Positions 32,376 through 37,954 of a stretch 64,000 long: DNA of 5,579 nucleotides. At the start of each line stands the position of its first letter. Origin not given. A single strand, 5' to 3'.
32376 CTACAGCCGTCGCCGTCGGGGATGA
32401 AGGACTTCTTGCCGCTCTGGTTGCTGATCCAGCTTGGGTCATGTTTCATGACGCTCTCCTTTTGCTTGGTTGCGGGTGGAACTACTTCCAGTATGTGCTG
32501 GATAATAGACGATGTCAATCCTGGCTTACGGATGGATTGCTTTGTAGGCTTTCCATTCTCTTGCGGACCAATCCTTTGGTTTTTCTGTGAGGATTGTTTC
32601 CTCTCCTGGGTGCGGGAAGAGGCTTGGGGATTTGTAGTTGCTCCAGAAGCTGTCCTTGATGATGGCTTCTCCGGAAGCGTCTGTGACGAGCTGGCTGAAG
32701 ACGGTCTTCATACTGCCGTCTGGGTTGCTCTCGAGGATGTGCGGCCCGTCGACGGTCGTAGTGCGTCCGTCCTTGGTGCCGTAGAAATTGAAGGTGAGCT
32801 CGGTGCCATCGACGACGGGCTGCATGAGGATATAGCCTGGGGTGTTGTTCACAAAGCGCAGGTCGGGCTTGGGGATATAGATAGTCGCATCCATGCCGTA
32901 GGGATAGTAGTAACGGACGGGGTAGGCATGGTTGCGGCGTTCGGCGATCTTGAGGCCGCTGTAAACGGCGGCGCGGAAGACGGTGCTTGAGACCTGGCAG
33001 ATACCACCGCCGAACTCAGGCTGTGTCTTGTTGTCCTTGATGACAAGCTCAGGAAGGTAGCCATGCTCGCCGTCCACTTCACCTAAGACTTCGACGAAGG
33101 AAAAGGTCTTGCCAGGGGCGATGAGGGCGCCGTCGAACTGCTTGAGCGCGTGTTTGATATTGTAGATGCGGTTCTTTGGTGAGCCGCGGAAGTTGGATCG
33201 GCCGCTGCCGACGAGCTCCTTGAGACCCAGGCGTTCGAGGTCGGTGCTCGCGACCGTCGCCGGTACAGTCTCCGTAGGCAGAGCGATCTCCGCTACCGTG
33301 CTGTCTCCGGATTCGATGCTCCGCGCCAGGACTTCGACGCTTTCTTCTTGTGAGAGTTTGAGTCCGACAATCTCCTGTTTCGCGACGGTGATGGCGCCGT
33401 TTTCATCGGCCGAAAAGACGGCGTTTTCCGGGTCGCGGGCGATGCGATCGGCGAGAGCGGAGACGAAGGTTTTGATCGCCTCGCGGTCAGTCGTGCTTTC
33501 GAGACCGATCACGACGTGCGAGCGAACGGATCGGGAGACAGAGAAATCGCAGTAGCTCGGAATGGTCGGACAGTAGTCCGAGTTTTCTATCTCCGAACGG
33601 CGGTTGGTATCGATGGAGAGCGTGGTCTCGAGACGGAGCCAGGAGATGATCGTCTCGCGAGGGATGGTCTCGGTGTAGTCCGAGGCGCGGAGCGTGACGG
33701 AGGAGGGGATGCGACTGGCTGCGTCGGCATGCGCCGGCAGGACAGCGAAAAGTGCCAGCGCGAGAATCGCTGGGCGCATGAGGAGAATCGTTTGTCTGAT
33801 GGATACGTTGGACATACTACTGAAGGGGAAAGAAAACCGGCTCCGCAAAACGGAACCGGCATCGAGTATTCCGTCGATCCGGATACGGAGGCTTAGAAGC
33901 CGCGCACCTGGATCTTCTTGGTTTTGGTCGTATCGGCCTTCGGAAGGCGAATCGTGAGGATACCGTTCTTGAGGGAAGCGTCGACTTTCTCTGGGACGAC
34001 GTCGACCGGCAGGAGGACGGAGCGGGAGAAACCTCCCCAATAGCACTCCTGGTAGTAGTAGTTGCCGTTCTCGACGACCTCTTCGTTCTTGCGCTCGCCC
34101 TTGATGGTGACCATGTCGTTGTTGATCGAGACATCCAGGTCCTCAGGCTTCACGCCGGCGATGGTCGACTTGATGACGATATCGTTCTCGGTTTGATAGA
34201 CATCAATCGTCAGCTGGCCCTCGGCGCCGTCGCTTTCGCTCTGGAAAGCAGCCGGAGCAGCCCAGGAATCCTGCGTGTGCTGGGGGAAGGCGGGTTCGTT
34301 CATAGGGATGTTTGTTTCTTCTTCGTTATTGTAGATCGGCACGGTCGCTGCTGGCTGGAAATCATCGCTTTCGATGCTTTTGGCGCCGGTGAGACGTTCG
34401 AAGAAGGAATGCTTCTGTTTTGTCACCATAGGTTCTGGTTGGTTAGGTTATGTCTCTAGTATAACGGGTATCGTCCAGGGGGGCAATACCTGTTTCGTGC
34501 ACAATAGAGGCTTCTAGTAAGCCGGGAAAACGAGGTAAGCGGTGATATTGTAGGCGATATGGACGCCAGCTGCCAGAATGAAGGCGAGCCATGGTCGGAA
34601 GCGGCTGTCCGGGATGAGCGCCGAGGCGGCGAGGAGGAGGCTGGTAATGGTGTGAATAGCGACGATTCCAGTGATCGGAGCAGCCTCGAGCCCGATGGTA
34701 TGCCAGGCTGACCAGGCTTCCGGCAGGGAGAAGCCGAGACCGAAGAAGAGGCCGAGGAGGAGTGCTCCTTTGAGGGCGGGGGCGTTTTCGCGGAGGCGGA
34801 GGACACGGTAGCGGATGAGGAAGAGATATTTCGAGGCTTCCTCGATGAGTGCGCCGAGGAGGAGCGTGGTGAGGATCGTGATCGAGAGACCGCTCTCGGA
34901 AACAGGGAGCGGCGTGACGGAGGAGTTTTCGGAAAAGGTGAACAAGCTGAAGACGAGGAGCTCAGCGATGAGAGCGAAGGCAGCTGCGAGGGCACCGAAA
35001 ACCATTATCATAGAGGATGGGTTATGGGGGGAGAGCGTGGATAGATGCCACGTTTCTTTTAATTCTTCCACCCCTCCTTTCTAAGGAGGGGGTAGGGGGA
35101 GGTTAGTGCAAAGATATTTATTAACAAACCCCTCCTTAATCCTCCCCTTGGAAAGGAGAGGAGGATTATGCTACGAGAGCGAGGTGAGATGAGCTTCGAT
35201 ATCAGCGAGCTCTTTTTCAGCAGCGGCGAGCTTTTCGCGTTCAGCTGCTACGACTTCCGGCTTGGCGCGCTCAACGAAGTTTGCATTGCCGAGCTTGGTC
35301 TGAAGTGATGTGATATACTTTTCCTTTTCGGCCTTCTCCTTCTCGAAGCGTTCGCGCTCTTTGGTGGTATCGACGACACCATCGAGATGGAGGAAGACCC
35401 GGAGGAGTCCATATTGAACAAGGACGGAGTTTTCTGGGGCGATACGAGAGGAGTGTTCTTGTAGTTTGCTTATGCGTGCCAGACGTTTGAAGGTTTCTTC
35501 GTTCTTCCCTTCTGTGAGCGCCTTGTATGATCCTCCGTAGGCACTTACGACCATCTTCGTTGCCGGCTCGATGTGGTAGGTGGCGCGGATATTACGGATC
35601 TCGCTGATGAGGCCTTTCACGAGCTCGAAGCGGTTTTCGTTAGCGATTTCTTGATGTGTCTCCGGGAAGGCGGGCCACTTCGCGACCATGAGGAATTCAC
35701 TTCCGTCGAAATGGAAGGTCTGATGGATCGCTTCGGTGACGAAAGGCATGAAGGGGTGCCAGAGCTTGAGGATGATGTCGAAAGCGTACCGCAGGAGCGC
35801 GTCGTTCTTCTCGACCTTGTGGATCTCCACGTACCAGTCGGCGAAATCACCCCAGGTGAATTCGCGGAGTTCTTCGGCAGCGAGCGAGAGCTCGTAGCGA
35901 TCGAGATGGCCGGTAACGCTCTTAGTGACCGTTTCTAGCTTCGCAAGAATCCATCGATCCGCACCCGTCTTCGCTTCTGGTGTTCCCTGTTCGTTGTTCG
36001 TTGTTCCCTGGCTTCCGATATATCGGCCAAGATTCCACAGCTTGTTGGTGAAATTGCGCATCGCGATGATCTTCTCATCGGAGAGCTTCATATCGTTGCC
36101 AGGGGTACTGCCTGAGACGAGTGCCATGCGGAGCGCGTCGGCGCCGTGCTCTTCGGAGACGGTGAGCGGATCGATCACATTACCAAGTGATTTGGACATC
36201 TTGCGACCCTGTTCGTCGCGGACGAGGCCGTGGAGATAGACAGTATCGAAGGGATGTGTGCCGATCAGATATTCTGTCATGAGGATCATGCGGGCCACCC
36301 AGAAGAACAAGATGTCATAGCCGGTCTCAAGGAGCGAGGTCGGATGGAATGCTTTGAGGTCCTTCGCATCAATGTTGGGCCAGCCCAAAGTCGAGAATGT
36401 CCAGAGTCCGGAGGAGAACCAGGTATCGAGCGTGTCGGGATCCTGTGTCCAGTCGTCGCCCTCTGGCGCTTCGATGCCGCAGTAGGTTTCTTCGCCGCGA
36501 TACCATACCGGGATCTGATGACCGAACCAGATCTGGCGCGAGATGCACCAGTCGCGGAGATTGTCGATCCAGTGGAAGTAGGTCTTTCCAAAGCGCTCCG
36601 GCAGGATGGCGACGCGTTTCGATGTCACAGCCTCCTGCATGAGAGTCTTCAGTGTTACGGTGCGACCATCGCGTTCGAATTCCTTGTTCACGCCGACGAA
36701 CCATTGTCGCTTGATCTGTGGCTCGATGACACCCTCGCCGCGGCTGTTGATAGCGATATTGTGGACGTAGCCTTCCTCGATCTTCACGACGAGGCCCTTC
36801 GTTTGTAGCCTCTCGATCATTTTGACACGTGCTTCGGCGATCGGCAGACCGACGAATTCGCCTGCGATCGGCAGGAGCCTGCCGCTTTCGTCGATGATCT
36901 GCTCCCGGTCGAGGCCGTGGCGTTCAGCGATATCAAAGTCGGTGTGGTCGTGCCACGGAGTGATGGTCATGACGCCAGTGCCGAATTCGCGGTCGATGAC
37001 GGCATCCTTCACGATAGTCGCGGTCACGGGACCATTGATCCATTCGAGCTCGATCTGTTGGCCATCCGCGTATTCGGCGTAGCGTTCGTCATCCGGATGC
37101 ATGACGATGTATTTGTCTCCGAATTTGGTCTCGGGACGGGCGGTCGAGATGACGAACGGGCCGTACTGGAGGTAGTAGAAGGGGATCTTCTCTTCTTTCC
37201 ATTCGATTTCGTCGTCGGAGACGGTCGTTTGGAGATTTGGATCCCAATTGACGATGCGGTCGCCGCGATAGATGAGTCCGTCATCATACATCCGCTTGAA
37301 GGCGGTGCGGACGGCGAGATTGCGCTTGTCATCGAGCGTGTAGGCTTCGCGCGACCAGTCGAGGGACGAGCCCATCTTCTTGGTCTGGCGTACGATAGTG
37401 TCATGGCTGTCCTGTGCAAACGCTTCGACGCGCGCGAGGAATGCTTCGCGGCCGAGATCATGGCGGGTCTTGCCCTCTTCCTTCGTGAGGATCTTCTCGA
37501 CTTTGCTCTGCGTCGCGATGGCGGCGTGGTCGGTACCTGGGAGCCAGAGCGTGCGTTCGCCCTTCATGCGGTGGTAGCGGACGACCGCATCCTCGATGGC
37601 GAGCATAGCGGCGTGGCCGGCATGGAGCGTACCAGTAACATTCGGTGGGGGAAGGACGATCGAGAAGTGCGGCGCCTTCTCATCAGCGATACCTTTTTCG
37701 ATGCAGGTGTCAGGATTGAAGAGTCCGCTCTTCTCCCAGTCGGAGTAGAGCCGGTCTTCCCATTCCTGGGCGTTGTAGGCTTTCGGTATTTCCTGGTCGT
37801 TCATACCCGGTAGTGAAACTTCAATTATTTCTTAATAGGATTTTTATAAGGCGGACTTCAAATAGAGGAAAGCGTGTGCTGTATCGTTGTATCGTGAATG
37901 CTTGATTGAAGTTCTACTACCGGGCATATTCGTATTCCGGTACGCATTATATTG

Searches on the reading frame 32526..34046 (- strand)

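Call 86: search_protein_families(library=ncbifam, proteins=[window:32526-34046:-], max_evalue=0.00001)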
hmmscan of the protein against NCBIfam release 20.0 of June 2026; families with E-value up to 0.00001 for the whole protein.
window:32526-34046:- (506 aa): 3 families
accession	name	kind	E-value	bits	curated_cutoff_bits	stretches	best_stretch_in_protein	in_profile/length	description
NF033128.2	vanW-gen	equivalog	1.5e-16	60.8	365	1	291-403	68-184/271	glycopeptide resistance accessory protein VanW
NF033122.1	vanW-B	exception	1.5e-11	44.1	610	1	291-375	69-153/275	glycopeptide resistance accessory protein VanW-B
NF033123.1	vanW-G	exception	1.2e-10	41.6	600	1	292-403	69-184/273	glycopeptide resistance accessory protein VanW-G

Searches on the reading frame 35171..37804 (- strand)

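Call 86: search_protein_families(library=ncbifam, proteins=[window:35171-37804:-], max_evalue=0.00001)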
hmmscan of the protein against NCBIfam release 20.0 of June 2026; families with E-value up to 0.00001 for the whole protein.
window:35171-37804:- (877 aa): 16 families
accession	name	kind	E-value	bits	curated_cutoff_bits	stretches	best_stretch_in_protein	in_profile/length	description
NF004349.1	PRK05729.1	equivalog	8.8e-290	963.8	704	1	8-872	2-859/860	valine--tRNA ligase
TIGR00422.1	valS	equivalog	1.7e-265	883.2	612.1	1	7-859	2-862/863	valine--tRNA ligase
NF011492.0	PRK14900.1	equivalog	9.6e-225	748.8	1783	1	2-877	5-894/1044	valine--tRNA ligase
NF009687.0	PRK13208.1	equivalog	3.4e-149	498.5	738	1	3-786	3-791/801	valine--tRNA ligase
TIGR00392.1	ileS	equivalog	1.7e-87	294.5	621.4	3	447-745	524-838/861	isoleucine--tRNA ligase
NF000540.1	alt_ValS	exception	9.1e-82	275.3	900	2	13-438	7-451/827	valine--tRNA ligase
NF008957.0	PRK12300.1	subfamily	2.2e-60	204.6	677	2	525-786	617-870/946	leucine--tRNA ligase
TIGR00395.1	leuS_arch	equivalog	7.7e-48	163.2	648.5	2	532-755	617-832/938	leucine--tRNA ligase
NF040702.1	ileS_w_GNAT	exception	2.5e-41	141.3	1999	3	449-665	698-912/1100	isoleucine--tRNA ligase, N-acetyltransferase domain-containing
NF000257.1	MupA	exception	1.4e-36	125.7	1900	2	457-753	507-817/1024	mupirocin-resistant isoleucine--tRNA ligase MupA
TIGR00396.1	leuS_bact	equivalog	1.1e-34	119.7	548.4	2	534-717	604-777/843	leucine--tRNA ligase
NF000258.1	MupB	exception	1.2e-34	119.3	1900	1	449-746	503-809/1033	mupirocin-resistant isoleucine--tRNA ligase MupB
TIGR00398.1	metG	equivalog_domain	3.7e-24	85.3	336.35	1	402-701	209-505/530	methionine--tRNA ligase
NF008900.0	PRK12267.1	equivalog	1.8e-23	83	598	2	462-649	228-417/648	methionine--tRNA ligase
NF001100.0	PRK00133.1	equivalog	6.5e-15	54.7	587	1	408-750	218-545/676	methionine--tRNA ligase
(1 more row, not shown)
